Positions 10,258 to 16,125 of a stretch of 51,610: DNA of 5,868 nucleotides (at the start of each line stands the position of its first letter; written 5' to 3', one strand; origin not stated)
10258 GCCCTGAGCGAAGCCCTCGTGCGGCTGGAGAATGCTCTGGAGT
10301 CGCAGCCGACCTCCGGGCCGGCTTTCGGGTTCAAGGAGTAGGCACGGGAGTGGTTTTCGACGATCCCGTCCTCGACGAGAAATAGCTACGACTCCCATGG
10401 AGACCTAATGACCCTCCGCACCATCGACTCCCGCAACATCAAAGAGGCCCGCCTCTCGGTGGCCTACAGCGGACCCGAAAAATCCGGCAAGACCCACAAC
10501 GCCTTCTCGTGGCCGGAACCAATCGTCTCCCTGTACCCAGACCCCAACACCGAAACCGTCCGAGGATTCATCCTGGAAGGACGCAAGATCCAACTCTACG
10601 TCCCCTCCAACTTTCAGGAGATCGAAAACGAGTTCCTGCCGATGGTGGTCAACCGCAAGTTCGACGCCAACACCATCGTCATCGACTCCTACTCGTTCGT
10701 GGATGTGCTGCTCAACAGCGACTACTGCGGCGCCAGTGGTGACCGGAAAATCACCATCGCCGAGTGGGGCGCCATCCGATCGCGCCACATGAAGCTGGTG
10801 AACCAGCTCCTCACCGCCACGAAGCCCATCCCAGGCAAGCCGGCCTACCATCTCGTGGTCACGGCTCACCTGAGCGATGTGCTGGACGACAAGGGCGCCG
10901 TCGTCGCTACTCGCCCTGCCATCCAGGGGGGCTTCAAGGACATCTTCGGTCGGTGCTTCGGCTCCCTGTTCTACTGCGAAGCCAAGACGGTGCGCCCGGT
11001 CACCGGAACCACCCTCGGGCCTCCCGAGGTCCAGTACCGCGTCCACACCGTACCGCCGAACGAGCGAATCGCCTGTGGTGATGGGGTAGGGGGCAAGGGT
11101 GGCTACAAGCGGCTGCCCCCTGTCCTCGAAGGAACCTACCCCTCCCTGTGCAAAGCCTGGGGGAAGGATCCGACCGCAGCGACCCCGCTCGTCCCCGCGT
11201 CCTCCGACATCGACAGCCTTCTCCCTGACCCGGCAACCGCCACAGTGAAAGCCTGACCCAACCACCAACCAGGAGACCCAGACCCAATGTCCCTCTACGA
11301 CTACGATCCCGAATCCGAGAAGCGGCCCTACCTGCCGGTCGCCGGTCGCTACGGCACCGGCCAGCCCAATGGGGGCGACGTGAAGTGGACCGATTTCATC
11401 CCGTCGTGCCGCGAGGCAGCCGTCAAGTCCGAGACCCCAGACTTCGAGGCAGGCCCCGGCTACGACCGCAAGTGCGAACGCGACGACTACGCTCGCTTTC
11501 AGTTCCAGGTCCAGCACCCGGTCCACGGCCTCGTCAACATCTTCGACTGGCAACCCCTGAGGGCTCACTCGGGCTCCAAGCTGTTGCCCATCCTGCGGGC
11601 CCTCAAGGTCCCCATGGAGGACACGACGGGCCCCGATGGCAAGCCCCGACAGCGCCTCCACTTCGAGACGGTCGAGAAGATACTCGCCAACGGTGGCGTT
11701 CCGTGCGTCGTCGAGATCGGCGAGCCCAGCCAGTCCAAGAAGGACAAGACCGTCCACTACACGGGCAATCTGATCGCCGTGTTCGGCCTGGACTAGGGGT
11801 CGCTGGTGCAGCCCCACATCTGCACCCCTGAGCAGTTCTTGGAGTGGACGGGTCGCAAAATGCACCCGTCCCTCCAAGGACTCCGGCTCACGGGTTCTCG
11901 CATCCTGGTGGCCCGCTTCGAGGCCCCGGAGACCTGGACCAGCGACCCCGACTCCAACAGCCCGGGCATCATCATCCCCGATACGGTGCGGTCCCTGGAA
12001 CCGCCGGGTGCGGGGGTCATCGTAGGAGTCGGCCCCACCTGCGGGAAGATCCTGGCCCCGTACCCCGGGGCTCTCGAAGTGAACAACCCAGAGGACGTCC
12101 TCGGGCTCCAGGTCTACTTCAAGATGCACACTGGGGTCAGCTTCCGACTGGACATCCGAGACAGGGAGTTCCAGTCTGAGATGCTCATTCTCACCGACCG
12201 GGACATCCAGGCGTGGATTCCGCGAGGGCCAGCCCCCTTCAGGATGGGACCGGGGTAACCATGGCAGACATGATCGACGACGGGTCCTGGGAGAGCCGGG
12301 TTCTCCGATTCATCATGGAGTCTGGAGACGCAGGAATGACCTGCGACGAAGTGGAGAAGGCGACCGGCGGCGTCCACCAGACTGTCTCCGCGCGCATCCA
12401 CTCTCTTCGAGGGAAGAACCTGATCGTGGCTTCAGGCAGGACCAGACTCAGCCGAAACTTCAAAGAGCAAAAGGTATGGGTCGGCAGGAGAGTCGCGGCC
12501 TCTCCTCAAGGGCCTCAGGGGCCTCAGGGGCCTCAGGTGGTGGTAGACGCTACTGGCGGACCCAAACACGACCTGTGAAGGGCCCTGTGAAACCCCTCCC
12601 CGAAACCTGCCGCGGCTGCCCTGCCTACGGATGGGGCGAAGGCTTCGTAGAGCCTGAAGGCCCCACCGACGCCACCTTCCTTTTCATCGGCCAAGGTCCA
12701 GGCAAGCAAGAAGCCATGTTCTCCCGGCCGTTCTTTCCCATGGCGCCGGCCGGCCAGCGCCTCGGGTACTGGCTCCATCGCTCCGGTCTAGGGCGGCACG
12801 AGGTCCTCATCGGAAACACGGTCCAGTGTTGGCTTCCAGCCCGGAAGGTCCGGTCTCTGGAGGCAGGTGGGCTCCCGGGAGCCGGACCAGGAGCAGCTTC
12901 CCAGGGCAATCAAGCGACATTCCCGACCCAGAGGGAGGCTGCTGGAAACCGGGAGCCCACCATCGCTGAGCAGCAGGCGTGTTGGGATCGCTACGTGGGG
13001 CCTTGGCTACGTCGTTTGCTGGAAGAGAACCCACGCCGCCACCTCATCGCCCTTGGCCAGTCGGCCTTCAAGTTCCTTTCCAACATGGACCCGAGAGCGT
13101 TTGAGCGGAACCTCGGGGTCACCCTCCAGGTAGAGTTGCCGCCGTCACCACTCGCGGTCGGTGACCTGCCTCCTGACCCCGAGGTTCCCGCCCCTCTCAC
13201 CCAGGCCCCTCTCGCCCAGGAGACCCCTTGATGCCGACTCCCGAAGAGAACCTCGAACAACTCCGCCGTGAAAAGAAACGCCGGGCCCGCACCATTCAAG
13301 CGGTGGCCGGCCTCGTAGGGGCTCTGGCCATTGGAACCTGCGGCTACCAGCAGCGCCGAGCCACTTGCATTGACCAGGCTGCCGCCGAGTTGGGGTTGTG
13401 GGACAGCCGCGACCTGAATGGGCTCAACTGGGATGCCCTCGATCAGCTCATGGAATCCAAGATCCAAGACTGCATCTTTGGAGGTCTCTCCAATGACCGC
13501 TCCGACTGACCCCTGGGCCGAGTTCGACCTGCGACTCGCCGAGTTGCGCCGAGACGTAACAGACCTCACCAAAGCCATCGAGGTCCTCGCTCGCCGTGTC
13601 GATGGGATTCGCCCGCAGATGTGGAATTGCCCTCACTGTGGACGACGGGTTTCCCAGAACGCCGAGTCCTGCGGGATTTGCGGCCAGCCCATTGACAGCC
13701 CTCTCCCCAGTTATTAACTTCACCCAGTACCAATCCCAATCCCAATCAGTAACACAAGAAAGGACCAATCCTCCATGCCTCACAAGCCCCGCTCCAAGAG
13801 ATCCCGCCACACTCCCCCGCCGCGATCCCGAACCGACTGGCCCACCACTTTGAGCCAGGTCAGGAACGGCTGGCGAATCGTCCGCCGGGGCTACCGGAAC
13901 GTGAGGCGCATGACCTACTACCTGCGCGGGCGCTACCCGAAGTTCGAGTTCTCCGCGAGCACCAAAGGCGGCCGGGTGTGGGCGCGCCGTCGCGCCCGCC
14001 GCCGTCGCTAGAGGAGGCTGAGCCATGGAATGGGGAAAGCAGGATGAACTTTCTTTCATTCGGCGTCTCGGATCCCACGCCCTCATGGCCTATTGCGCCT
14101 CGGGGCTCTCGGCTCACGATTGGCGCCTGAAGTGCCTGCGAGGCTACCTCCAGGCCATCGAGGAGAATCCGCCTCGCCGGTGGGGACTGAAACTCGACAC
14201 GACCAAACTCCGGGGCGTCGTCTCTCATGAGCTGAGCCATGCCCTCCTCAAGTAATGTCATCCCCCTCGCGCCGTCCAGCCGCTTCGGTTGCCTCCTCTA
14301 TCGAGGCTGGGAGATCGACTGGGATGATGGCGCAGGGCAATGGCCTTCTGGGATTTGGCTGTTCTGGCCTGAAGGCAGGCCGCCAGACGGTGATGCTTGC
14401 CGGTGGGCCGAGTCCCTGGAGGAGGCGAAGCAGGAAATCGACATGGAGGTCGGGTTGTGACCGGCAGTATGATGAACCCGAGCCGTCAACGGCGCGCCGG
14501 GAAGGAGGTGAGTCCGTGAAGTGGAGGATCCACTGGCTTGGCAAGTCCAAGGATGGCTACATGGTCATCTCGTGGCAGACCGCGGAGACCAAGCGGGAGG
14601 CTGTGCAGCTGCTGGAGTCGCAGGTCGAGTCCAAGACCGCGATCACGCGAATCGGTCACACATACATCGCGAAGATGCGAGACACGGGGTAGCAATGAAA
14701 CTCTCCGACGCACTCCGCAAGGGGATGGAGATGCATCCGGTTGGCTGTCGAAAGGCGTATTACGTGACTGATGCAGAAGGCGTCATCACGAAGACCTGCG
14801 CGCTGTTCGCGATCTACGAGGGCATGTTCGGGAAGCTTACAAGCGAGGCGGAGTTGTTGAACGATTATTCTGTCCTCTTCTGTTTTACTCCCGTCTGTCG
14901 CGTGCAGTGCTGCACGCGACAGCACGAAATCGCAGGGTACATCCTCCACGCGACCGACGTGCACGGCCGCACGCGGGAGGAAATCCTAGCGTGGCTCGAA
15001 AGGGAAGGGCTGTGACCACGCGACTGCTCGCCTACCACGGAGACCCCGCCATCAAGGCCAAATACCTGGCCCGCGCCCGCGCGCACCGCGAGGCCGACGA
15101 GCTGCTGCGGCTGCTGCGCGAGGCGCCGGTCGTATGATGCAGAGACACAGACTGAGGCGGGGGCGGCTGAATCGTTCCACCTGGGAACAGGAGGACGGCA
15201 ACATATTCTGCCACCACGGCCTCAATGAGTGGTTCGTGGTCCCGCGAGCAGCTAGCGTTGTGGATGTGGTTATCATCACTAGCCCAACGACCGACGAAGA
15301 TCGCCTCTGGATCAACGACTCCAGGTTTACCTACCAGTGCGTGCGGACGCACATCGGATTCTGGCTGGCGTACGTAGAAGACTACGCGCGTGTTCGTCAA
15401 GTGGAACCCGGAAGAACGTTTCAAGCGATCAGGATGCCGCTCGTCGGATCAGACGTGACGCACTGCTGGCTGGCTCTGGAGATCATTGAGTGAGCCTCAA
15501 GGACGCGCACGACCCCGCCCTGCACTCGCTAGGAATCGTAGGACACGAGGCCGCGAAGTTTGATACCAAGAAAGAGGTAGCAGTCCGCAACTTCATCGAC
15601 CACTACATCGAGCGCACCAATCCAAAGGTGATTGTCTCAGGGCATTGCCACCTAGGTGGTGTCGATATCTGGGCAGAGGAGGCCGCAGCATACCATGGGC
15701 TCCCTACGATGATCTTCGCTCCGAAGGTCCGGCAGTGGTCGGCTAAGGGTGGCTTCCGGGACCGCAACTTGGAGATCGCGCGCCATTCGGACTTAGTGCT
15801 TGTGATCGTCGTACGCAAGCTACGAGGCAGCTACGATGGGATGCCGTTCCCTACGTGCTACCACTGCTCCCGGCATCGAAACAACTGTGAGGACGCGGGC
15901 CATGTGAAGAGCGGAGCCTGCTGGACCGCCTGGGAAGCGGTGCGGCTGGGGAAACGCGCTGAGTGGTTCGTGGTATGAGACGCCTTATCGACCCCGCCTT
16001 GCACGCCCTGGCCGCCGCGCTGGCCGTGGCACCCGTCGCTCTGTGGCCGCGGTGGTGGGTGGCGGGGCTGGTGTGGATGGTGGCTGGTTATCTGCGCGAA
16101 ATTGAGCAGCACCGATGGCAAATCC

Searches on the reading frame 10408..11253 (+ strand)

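Call 19: search_protein_families(library=phrogs, proteins=[window:10408-11253:+], max_evalue=0.001)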
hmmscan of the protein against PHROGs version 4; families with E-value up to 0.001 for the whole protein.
window:10408-11253:+ (282 aa): 2 families
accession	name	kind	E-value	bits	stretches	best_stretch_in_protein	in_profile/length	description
phrog_124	-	DNA, RNA and nucleotide metabolism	7e-19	69.4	1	15-222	43-230/382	Sak4-like ssDNA annealing protein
phrog_1366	-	unknown function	0.00062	20.4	0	87-138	90-146/307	-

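Call 20: search_protein_families(library=pfam, proteins=[window:10408-11253:+], max_evalue=0.001)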
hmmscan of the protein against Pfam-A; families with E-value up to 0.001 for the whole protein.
window:10408-11253:+ (282 aa): 1 family
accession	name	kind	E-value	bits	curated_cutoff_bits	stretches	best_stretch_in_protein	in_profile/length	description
PF13479.12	AAA_24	-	3.5e-06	27.4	27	1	17-208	4-176/195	AAA domain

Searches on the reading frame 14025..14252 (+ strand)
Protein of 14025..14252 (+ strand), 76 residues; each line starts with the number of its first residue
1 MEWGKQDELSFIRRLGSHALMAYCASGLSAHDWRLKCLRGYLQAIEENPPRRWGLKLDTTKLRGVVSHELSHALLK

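Call 70: search_protein_families(library=pfam, proteins=[window:14025-14252:+], max_evalue=0.01)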
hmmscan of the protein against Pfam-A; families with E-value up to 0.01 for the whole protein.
window:14025-14252:+ (76 aa): 0 families

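Call 71: search_protein_families(library=phrogs, proteins=[window:14025-14252:+], max_evalue=0.01)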
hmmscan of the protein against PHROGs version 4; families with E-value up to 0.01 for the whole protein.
window:14025-14252:+ (76 aa): 1 family
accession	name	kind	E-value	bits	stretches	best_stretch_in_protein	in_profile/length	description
phrog_13019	-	unknown function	0.0048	17.6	1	15-35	20-40/52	-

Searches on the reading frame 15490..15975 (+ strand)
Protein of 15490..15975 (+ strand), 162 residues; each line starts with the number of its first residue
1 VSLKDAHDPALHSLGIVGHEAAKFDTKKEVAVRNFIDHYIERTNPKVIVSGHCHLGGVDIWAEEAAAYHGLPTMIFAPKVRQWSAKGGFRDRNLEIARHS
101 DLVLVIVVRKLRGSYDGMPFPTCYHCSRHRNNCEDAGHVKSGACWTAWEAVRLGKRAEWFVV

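Call 70: search_protein_families(library=pfam, proteins=[window:15490-15975:+], max_evalue=0.01)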
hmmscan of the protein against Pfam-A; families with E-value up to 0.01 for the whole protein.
window:15490-15975:+ (162 aa): 1 family
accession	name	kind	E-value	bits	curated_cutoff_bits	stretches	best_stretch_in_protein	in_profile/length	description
PF10686.14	YAcAr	-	0.0075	16.5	28.2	0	30-81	15-64/66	YspA, cpYpsA-related SLOG family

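Call 71: search_protein_families(library=phrogs, proteins=[window:15490-15975:+], max_evalue=0.01)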
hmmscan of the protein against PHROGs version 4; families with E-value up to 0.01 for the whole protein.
window:15490-15975:+ (162 aa): 0 families
